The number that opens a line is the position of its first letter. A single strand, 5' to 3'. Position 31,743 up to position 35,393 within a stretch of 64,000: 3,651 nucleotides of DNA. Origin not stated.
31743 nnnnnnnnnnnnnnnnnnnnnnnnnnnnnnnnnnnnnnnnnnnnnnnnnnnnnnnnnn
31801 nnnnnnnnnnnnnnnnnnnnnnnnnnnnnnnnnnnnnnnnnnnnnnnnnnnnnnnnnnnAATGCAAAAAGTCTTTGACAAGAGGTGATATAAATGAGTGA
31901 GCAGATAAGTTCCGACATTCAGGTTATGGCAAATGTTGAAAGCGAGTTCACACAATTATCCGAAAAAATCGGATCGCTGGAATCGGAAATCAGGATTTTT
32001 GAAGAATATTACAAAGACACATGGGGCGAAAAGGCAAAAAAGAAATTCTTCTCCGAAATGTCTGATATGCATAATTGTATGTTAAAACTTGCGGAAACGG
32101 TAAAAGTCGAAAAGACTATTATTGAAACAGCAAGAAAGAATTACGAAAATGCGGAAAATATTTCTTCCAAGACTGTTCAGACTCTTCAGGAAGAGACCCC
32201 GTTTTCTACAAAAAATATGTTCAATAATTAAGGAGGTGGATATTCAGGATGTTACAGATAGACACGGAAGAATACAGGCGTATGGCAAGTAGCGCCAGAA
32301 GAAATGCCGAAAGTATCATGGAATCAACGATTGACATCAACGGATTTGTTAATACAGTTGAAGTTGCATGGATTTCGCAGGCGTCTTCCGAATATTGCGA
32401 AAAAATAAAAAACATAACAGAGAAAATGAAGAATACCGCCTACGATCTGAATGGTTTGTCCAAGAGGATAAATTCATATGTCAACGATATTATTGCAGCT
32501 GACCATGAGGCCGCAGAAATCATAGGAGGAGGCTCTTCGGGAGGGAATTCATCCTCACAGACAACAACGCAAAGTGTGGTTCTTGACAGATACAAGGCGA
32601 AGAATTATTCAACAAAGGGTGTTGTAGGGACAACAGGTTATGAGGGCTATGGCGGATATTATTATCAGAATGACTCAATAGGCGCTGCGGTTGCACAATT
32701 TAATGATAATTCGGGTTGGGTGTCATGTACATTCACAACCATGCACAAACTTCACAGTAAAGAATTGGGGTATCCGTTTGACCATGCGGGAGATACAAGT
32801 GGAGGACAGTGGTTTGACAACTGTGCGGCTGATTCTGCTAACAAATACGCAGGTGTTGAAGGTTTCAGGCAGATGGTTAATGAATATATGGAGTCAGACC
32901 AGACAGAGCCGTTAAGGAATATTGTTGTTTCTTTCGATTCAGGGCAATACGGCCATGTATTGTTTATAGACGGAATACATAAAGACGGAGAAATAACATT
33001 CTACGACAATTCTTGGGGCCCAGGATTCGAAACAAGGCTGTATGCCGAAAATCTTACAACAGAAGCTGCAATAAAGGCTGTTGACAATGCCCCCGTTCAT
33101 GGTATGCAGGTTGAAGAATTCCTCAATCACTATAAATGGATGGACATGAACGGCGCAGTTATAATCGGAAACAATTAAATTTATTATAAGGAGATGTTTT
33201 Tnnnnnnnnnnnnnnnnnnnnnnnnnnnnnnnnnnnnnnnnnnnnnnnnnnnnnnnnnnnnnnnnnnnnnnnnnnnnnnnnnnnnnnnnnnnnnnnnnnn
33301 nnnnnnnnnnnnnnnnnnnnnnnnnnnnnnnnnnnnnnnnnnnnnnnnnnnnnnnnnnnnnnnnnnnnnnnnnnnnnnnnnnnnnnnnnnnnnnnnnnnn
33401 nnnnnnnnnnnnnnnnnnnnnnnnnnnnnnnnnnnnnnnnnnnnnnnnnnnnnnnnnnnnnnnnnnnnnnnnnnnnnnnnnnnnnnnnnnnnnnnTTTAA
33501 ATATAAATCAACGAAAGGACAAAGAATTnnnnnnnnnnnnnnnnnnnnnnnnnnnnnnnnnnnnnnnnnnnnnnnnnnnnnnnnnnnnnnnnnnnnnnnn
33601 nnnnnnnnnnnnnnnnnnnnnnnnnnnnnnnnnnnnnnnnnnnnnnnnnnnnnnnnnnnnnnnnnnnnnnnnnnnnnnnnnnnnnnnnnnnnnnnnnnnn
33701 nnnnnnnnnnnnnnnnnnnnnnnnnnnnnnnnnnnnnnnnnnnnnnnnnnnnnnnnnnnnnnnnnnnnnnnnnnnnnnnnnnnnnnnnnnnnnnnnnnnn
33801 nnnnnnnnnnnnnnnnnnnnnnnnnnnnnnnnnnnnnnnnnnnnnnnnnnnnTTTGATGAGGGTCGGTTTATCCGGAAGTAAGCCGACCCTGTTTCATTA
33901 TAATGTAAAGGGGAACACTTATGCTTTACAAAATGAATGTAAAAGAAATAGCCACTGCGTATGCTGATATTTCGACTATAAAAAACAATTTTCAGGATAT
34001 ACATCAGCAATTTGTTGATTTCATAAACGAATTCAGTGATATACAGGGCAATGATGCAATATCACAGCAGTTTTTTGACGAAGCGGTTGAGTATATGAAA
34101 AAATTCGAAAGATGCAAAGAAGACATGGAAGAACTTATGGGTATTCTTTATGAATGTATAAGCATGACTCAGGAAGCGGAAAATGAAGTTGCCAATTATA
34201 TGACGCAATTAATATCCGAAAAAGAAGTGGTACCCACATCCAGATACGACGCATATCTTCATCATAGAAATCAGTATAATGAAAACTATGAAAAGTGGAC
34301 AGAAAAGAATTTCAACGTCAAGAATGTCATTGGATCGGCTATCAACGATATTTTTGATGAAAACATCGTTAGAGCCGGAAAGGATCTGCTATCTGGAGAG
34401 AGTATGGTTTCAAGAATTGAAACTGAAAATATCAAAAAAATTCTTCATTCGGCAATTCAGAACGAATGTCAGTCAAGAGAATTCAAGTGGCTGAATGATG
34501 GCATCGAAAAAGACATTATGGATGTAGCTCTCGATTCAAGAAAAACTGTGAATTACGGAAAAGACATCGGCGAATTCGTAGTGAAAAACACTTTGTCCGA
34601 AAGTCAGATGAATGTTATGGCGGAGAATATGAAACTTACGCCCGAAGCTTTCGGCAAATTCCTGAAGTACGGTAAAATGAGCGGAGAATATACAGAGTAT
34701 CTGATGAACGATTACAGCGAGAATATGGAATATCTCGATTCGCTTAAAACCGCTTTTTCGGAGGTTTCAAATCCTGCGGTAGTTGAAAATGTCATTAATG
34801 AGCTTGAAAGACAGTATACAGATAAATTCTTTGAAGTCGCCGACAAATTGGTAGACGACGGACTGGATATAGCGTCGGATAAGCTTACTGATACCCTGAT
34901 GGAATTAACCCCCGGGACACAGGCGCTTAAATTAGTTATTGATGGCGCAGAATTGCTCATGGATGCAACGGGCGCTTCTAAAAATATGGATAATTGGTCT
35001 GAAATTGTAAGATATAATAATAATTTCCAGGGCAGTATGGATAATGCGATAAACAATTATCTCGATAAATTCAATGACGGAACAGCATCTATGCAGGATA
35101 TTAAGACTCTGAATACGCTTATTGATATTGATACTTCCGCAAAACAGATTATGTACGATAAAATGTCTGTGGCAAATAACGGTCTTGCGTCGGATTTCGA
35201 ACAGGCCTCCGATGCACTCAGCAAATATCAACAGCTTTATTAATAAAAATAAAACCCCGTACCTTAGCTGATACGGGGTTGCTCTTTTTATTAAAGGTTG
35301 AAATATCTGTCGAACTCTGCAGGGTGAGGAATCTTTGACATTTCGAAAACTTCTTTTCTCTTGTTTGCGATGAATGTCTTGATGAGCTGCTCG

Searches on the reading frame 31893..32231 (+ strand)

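Call 26: search_protein_families(library=pfam, proteins=[window:31893-32231:+], max_evalue=0.05)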
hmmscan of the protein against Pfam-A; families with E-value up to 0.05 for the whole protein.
window:31893-32231:+ (112 aa): 3 families
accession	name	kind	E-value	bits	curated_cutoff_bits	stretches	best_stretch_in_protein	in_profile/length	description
PF06013.18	WXG100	-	0.018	15.8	27.3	1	11-88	8-85/86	Proteins of 100 residues with WXG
PF12325.13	TMF_TATA_bd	-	0.02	15.4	29.1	1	19-101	14-90/115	TATA element modulatory factor 1 TATA binding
PF07926.17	TPR_MLP1_2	-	0.03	14.8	36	0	51-100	12-61/129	TPR/MLP1/MLP2-like protein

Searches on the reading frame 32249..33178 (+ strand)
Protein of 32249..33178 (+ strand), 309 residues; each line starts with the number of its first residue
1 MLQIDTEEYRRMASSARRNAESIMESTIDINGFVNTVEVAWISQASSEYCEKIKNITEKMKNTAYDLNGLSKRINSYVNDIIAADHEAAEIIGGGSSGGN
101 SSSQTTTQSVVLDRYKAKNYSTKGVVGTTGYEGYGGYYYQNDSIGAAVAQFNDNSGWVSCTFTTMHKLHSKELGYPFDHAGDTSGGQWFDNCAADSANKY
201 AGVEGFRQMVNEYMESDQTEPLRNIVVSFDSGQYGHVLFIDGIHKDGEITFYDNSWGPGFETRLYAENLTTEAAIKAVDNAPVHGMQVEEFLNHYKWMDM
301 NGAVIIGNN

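Call 26: search_protein_families(library=pfam, proteins=[window:32249-33178:+], max_evalue=0.05)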
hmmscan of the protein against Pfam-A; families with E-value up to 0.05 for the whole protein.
window:32249-33178:+ (309 aa): 2 families
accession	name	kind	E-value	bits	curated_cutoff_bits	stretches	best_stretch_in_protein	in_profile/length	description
PF05257.22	CHAP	-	4e-06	27.7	26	1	154-252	5-78/81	CHAP domain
PF06013.18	WXG100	-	0.00013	22.6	27.3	1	2-79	2-79/86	Proteins of 100 residues with WXG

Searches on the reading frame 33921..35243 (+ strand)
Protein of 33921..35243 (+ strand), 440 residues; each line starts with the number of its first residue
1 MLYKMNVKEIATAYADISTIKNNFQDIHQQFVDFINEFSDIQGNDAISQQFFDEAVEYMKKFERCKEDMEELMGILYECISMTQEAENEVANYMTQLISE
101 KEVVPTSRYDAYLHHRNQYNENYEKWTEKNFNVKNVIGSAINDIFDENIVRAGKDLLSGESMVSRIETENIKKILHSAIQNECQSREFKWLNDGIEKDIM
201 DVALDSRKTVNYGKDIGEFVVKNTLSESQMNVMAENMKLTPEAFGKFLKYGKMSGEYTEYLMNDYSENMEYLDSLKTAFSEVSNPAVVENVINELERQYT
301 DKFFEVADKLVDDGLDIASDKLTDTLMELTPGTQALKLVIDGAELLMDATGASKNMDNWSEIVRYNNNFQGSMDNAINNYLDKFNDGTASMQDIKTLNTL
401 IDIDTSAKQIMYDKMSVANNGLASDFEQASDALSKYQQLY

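Call 26: search_protein_families(library=pfam, proteins=[window:33921-35243:+], max_evalue=0.05)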
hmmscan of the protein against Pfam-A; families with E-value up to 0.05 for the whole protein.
window:33921-35243:+ (440 aa): 2 families
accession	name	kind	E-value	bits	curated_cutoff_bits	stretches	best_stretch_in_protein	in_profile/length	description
PF10552.14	ORF6C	-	0.025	15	22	0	11-63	57-105/114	ORF6C domain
PF17107.11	SesA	-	0.047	14.3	26.3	0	8-96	12-98/122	N-terminal domain on NACHT_NTPase and P-loop NTPases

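Call 36: search_protein_families(library=pfam, proteins=[window:33921-35240:+], max_evalue=10)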
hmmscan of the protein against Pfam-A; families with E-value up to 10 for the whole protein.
window:33921-35240:+ (440 aa): 7 families
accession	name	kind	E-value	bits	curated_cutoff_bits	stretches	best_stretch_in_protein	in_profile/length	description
PF10552.14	ORF6C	-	0.025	15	22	1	11-63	57-105/114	ORF6C domain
PF17107.11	SesA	-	0.047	14.3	26.3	1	8-96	12-98/122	N-terminal domain on NACHT_NTPase and P-loop NTPases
PF00044.30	Gp_dh_N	-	0.11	13.2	31.7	1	216-266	11-60/101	Glyceraldehyde 3-phosphate dehydrogenase, NAD binding domain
PF17190.9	RecG_N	-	0.15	13.3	23.1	0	50-89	4-46/89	RecG N-terminal helical domain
PF06723.19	MreB_Mbl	-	0.16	11.2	27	1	132-181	203-252/327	MreB/Mbl protein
PF10167.14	BORCS8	-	0.33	11.4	25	1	52-91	65-104/112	BLOC-1-related complex sub-unit 8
PF08360.16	TetR_C_5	-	2.3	8.9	21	1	216-265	42-91/131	QacR-like protein, C-terminal region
